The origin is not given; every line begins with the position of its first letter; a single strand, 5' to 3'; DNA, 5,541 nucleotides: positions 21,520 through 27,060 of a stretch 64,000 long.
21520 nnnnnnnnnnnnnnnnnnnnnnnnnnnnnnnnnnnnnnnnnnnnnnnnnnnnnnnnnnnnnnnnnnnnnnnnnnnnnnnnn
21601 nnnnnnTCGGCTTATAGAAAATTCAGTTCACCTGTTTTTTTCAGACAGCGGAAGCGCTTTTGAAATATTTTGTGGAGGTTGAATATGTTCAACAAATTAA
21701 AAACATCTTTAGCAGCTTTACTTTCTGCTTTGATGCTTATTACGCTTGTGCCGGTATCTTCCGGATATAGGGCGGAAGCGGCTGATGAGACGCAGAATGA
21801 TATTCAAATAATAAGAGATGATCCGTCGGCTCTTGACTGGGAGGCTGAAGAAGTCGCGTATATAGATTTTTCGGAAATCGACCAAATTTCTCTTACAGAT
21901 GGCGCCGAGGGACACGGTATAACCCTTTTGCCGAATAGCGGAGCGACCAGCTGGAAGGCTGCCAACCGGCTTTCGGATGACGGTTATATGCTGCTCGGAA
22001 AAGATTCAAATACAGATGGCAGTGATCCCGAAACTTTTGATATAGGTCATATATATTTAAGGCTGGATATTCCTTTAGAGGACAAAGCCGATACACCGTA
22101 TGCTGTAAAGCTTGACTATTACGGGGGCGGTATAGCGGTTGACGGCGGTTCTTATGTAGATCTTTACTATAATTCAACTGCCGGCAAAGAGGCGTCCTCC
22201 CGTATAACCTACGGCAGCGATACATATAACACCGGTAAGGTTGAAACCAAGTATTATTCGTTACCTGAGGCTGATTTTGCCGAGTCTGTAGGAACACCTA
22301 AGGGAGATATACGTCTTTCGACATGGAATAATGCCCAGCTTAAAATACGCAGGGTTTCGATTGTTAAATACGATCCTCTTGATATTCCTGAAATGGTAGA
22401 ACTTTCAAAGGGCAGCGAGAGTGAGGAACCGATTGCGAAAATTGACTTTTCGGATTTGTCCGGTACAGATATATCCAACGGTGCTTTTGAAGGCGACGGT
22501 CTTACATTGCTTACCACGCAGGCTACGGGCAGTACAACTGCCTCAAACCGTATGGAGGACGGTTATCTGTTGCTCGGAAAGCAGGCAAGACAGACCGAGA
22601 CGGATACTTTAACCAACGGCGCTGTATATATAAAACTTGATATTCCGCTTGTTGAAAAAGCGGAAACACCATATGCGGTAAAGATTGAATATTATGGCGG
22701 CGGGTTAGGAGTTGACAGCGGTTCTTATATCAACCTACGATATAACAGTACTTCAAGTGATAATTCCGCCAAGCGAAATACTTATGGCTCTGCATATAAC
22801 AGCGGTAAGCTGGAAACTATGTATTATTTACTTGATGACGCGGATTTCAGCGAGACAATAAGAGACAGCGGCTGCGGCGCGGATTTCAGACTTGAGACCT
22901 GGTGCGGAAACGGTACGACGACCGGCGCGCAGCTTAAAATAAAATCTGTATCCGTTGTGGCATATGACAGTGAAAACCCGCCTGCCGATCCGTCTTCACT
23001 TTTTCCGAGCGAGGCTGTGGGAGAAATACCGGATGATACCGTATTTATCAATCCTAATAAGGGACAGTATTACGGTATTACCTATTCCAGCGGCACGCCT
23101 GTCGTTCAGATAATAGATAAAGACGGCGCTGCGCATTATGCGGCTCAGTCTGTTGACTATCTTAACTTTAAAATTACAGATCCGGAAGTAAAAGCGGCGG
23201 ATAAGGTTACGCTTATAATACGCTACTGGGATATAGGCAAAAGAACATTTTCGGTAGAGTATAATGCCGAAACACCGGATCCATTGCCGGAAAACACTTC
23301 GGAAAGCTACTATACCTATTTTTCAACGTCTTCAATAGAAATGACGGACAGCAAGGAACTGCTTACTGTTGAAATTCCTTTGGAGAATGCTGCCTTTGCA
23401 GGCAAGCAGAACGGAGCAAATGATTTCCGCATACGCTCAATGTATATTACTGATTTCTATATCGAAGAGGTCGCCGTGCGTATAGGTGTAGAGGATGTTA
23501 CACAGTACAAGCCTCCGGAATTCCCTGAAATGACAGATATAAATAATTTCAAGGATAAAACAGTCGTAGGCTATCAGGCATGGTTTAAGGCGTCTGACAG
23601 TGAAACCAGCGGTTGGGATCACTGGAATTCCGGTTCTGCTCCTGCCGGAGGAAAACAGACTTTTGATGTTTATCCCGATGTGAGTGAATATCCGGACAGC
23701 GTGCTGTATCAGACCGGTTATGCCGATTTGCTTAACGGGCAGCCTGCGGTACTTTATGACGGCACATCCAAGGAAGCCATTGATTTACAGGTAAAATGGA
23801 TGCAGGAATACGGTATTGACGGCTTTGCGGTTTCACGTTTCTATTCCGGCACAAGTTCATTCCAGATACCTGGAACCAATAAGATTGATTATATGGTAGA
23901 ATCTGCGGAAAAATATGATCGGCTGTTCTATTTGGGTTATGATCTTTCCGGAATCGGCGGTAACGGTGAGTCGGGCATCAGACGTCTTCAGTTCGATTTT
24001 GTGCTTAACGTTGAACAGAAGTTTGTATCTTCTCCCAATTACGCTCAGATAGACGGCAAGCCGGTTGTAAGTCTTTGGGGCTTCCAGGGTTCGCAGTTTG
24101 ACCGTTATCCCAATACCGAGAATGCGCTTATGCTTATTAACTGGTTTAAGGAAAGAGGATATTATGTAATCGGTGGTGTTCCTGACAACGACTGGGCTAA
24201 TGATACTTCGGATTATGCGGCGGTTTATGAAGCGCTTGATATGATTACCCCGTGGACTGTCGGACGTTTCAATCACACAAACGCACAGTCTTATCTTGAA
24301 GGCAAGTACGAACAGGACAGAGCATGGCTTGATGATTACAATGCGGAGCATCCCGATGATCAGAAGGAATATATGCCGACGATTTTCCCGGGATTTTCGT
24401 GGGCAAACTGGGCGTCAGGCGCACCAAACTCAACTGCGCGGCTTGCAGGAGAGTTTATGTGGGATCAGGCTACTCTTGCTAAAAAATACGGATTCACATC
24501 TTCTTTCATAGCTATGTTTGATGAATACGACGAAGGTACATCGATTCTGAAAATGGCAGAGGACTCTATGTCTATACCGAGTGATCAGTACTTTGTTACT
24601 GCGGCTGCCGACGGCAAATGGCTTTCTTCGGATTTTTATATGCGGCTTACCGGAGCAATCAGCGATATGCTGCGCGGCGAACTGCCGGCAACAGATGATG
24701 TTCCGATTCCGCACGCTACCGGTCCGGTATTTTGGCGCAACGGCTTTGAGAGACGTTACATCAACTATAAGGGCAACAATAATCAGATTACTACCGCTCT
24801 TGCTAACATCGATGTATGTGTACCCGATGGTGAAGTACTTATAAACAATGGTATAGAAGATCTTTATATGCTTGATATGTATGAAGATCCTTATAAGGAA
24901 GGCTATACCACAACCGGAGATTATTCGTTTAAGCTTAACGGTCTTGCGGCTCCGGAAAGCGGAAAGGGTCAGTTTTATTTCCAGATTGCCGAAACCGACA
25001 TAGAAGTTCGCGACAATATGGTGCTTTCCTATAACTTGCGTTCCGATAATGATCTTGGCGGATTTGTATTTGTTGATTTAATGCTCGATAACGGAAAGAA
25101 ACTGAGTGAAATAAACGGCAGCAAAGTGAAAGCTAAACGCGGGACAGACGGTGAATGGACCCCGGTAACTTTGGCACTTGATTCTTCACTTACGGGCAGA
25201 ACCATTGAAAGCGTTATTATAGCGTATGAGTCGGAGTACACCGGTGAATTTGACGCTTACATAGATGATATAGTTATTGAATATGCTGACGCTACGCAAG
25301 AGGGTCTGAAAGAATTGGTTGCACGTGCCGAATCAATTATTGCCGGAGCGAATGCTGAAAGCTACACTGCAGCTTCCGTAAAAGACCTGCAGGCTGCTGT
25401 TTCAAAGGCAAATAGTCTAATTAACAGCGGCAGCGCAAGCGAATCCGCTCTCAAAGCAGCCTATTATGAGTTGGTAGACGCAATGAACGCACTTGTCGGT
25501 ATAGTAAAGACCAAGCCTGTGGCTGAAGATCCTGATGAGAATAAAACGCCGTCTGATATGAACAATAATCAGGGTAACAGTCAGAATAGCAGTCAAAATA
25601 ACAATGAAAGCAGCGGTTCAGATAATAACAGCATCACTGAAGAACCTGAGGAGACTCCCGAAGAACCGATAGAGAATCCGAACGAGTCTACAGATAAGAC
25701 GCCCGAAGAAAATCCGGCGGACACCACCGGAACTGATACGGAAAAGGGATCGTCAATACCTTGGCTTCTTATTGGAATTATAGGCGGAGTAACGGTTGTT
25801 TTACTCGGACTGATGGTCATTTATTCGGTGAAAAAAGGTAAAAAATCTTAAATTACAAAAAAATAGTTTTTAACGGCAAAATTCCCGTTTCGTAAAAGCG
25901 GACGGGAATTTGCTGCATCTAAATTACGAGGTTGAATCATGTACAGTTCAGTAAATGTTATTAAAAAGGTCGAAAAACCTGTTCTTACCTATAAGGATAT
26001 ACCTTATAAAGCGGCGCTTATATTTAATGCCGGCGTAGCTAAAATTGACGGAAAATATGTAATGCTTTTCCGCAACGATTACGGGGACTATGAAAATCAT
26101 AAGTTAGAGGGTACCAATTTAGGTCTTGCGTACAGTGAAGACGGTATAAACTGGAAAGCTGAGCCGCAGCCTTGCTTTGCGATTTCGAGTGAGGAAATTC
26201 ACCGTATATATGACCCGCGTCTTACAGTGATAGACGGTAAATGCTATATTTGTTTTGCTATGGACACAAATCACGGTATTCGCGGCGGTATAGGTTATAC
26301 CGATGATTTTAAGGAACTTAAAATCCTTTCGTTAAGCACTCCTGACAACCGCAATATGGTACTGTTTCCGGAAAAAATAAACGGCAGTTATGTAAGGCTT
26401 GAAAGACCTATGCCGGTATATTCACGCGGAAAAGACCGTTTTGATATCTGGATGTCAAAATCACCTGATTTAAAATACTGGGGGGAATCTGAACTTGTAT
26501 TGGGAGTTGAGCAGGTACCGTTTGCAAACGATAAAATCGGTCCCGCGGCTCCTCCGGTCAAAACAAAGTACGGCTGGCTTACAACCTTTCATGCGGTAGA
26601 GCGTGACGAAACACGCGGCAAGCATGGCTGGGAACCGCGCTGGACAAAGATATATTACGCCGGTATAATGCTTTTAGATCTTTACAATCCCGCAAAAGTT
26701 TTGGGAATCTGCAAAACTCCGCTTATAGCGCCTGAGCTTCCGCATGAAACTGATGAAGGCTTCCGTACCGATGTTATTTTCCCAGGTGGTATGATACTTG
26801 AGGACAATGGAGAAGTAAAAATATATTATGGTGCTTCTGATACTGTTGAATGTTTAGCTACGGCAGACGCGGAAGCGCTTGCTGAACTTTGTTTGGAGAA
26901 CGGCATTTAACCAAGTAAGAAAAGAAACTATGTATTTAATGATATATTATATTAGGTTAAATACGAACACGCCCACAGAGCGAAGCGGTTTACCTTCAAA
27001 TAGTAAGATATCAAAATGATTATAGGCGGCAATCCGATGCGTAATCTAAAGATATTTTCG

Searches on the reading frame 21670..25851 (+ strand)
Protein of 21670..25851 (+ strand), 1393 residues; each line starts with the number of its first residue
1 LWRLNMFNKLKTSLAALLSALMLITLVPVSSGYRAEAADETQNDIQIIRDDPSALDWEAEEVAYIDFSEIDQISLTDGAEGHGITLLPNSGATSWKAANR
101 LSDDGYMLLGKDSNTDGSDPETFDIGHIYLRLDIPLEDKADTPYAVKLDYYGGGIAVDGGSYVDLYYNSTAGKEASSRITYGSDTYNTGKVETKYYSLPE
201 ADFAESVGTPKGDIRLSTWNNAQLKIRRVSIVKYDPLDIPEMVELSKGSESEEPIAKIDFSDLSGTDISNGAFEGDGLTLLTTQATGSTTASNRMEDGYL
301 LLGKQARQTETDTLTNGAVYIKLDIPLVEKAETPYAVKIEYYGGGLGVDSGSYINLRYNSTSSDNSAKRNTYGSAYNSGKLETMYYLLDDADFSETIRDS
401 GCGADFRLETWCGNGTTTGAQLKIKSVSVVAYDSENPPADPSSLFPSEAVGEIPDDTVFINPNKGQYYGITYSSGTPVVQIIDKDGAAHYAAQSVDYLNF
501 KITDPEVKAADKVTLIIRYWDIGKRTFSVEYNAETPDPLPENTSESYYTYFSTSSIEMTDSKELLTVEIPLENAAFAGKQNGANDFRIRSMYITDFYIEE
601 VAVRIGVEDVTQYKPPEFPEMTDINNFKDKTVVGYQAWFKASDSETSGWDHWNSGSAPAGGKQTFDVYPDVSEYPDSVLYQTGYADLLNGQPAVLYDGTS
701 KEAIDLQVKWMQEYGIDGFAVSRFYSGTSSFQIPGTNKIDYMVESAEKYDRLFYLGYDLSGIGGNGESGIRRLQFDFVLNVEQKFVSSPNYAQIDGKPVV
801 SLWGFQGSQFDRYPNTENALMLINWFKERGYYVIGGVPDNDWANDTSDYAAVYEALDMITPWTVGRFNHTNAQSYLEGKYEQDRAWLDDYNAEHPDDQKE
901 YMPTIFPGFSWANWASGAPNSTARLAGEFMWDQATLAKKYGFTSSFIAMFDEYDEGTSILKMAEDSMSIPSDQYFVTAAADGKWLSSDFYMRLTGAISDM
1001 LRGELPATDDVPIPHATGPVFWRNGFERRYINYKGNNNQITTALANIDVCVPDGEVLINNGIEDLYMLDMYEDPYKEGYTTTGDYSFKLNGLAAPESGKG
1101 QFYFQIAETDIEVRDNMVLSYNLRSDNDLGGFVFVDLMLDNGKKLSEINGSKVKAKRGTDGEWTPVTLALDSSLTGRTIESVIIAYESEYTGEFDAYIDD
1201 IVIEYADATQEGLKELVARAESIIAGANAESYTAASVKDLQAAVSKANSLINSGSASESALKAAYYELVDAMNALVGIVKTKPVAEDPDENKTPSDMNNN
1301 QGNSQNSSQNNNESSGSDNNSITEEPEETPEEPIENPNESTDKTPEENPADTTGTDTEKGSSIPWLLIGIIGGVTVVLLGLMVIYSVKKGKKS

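Call 7: search_protein_families(library=pfam, proteins=[window:21670-25851:+], max_evalue=0.01)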
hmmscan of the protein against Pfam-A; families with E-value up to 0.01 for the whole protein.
window:21670-25851:+ (1393 aa): 1 family
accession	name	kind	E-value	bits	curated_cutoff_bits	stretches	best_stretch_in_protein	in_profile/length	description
PF07554.19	FIVAR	-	2.5e-05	25.3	29.2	1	1212-1275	4-70/71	FIVAR domain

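Call 81: search_solved_structures(query=window:21670-25851:+, max_evalue=0.01)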
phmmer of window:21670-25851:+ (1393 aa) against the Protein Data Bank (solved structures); distinct sequences matched with E-value up to 0.01: 0.

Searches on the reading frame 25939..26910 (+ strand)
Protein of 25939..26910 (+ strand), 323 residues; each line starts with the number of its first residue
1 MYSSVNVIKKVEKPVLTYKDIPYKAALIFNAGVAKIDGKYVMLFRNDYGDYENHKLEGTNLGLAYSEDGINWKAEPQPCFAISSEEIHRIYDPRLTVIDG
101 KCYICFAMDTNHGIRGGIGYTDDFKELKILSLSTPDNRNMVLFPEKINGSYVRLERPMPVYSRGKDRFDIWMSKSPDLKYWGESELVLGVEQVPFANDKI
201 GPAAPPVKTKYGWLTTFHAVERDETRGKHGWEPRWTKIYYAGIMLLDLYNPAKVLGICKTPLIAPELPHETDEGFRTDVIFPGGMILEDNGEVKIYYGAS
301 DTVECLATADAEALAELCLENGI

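Call 7: search_protein_families(library=pfam, proteins=[window:25939-26910:+], max_evalue=0.01)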
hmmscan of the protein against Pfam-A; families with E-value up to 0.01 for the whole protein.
window:25939-26910:+ (323 aa): 2 families
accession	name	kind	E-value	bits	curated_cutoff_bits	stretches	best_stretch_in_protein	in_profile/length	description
PF04041.19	Glyco_hydro_130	-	1.6e-38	132.9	26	1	11-318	17-318/320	beta-1,4-mannooligosaccharide phosphorylase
PF08950.16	DUF1861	-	0.00086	18.9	28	1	277-304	258-285/296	Protein of unknown function (DUF1861)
